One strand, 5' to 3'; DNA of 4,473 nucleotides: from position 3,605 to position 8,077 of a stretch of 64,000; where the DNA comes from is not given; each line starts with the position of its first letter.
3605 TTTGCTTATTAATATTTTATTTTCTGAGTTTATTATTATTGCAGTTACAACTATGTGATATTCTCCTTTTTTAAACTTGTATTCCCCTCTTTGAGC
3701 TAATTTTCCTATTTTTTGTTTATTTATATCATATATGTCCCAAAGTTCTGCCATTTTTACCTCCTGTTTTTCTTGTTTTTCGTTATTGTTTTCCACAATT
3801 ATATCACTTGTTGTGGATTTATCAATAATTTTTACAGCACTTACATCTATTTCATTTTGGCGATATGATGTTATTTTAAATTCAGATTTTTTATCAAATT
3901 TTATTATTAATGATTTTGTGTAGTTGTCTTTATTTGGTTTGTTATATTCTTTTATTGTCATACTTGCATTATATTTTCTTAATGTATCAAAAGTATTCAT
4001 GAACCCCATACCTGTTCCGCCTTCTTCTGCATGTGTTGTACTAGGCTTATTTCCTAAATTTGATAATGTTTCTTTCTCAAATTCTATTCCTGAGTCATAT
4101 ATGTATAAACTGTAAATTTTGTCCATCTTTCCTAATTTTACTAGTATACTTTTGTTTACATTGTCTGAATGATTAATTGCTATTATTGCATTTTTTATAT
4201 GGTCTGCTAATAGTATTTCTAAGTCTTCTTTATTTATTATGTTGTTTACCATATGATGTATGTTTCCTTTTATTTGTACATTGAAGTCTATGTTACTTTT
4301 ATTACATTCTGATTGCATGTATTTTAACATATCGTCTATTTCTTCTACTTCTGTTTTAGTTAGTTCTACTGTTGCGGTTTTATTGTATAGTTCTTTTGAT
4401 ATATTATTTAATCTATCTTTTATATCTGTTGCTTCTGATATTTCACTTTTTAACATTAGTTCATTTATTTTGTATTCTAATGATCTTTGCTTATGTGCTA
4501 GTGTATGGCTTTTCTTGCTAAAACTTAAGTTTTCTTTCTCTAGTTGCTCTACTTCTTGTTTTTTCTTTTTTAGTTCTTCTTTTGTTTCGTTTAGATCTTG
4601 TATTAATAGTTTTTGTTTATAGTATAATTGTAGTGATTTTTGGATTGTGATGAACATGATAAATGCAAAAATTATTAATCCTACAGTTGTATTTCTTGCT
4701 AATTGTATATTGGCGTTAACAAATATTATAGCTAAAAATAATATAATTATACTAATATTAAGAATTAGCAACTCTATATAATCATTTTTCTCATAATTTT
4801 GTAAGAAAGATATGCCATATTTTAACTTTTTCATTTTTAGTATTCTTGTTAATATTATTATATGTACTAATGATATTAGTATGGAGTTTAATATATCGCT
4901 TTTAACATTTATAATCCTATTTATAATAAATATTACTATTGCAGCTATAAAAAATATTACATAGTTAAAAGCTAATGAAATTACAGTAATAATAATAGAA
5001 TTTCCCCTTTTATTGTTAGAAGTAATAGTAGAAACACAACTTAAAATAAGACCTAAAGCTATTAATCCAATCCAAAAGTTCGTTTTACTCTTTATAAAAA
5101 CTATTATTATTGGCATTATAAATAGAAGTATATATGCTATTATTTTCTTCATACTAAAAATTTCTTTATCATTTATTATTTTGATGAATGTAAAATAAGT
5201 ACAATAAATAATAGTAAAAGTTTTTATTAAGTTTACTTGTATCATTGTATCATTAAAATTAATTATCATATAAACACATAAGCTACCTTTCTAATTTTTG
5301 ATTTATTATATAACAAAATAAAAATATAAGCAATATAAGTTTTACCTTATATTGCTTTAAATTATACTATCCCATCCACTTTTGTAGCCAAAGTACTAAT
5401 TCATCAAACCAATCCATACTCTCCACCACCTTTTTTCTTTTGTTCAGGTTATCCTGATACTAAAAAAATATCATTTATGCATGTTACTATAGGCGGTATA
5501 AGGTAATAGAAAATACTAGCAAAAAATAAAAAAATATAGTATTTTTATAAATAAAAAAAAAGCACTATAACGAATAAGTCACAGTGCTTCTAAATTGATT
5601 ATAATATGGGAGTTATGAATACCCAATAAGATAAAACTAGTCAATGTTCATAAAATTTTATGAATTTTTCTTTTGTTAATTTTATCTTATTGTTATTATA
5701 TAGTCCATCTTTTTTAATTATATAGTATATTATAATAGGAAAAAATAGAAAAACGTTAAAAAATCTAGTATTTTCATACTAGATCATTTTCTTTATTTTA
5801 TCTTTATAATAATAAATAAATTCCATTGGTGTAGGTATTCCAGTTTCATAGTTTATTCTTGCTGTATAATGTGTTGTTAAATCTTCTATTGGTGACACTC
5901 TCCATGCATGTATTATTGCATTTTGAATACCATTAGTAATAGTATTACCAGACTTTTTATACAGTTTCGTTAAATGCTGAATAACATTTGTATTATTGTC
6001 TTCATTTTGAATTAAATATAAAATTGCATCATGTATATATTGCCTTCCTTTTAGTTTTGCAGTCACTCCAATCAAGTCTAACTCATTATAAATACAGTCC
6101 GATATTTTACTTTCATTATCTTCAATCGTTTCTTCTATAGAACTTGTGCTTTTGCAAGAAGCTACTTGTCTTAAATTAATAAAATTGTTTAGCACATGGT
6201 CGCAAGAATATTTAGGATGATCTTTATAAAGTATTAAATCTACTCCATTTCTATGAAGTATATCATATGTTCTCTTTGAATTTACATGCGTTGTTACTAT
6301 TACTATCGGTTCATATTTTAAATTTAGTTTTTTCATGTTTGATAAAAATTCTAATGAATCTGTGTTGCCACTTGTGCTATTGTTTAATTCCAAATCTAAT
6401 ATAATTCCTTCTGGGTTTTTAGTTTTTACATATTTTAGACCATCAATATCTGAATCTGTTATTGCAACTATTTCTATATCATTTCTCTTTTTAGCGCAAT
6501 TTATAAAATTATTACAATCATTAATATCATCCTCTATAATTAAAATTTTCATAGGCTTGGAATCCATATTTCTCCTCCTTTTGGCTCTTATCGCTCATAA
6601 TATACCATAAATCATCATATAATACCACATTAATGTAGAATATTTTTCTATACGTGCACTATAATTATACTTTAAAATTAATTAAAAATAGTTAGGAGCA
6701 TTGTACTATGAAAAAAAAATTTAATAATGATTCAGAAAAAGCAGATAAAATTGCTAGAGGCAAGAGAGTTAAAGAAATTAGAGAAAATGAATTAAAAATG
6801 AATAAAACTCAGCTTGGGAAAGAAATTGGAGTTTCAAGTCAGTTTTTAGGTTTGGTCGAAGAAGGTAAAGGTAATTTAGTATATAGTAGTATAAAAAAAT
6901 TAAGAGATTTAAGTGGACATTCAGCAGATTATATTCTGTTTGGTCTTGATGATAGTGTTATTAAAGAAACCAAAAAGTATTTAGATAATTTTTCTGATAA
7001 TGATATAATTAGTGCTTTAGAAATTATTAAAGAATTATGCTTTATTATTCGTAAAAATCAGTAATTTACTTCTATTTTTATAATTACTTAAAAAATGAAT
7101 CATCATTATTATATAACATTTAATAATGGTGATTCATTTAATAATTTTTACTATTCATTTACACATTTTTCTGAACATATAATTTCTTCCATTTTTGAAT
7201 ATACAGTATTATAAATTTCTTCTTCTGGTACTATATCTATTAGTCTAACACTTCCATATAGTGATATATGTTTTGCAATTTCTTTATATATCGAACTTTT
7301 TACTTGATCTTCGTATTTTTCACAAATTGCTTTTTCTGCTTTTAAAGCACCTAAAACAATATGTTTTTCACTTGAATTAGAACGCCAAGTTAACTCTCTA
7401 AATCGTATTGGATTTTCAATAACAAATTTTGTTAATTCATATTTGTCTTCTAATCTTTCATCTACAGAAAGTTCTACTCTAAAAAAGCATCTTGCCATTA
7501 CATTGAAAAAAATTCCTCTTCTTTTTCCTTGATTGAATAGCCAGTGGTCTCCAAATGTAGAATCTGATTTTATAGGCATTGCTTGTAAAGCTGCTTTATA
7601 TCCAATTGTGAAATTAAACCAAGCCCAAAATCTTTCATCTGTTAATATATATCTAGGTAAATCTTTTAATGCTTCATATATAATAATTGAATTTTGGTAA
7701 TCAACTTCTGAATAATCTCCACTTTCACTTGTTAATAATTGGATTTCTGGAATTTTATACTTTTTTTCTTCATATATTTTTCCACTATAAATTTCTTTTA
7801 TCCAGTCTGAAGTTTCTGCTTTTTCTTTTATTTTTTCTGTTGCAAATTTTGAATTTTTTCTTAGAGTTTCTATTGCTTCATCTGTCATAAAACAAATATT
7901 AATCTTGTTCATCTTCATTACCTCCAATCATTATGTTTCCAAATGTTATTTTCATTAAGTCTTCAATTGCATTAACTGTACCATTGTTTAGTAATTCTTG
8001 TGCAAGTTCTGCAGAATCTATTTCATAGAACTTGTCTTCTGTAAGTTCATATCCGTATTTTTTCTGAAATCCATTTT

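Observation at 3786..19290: Identical 19-nt extended -10 motif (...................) upstream of three minus-strand genes: a small regulon of Nudix and nucleotide-metabolism genes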

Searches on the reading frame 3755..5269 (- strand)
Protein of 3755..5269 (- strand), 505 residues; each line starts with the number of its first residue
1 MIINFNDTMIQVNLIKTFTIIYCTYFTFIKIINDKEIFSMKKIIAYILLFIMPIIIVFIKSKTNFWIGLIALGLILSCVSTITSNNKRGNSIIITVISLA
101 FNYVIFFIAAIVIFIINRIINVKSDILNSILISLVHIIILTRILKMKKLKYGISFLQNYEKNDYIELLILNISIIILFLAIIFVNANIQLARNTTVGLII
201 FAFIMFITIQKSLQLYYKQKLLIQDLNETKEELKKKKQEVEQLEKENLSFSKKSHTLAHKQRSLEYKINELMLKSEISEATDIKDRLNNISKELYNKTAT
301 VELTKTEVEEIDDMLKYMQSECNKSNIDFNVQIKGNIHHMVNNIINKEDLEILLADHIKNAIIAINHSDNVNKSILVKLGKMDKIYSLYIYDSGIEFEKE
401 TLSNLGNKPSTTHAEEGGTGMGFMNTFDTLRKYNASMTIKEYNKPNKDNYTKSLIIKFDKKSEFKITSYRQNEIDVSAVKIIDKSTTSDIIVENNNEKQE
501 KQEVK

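Call 85: search_protein_families(library=ncbifam, proteins=[window:3755-5269:-], max_evalue=0.001)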
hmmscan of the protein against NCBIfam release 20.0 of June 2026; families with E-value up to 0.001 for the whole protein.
window:3755-5269:- (505 aa): 0 families

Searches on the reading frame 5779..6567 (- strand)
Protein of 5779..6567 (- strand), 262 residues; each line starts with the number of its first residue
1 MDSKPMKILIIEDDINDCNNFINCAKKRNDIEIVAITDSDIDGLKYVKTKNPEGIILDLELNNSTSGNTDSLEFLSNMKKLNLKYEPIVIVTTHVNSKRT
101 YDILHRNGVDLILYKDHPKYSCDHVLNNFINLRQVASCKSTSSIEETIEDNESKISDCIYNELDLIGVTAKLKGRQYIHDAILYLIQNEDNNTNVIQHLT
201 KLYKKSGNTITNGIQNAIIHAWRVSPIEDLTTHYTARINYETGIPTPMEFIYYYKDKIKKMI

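Call 6: search_protein_families(library=pfam, proteins=[window:5779-6567:-], max_evalue=0.01)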
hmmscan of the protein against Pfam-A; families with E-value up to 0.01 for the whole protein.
window:5779-6567:- (262 aa): 2 families
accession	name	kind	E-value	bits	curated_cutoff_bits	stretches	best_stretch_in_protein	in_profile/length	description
PF08769.17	Spo0A_C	-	1.3e-13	51.3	25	1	159-258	1-104/104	Sporulation initiation factor Spo0A C terminal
PF00072.30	Response_reg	-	2.8e-07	31.1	30.2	1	8-115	1-99/111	Response regulator receiver domain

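Call 85: search_protein_families(library=ncbifam, proteins=[window:5779-6567:-], max_evalue=0.001)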
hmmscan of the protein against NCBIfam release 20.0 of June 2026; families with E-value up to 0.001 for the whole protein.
window:5779-6567:- (262 aa): 8 families
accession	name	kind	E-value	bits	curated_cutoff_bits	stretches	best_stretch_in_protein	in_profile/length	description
TIGR02875.1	spore_0_A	equivalog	4.8e-19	68.6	200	1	5-259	2-256/262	sporulation transcription factor Spo0A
NF009206.0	PRK12555.1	subfamily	2e-05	23.7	342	1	6-201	1-191/340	chemotaxis-specific protein-glutamate methyltransferase CheB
NF008677.0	PRK11697.1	equivalog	2.4e-05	23.8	246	1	6-63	2-59/238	two-component system response regulator BtsR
NF007935.0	PRK10651.1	equivalog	7.4e-05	22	250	1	3-117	4-111/216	two-component system response regulator NarL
NF051870.1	NAssimRespRegNtrX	equivalog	8.3e-05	21.6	600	1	7-112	3-102/452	nitrogen assimilation response regulator NtrX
NF001965.0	PRK00742.1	subfamily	0.00025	20.4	293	1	4-199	2-203/357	chemotaxis-specific protein-glutamate methyltransferase CheB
NF047785.1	respo_reg_MadR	equivalog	0.00045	19.6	300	1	24-102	19-94/209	MadR family response regulator transcription factor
NF045717.1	DVU0259_DivK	exception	0.00083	19.5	160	0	6-92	3-83/117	DVU0259 family response regulator domain-containing protein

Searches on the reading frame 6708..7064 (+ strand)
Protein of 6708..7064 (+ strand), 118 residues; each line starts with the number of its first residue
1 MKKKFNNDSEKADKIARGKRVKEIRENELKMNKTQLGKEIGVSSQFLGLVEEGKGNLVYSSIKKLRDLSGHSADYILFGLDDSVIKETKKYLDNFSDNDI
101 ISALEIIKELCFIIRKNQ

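Call 6: search_protein_families(library=pfam, proteins=[window:6708-7064:+], max_evalue=0.01)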
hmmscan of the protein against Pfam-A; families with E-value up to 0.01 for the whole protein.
window:6708-7064:+ (118 aa): 1 family
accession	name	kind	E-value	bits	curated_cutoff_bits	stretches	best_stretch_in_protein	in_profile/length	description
PF01381.28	HTH_3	-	0.00073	20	23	1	21-57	1-36/55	Helix-turn-helix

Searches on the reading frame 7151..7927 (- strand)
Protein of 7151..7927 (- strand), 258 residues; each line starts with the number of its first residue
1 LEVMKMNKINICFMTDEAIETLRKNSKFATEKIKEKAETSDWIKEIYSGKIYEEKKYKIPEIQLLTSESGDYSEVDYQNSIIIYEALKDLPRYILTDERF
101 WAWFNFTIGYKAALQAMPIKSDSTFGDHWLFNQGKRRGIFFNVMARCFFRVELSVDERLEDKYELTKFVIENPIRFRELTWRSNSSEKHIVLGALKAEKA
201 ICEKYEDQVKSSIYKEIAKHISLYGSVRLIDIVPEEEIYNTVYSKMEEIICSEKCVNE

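Call 6: search_protein_families(library=pfam, proteins=[window:7151-7927:-], max_evalue=0.01)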
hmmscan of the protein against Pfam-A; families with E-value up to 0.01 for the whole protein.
window:7151-7927:- (258 aa): 1 family
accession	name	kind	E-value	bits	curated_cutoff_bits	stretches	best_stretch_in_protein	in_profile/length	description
PF19866.4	DUF6339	-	7.9e-33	114.1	23.2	1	76-243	2-174/175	Family of unknown function (DUF6339)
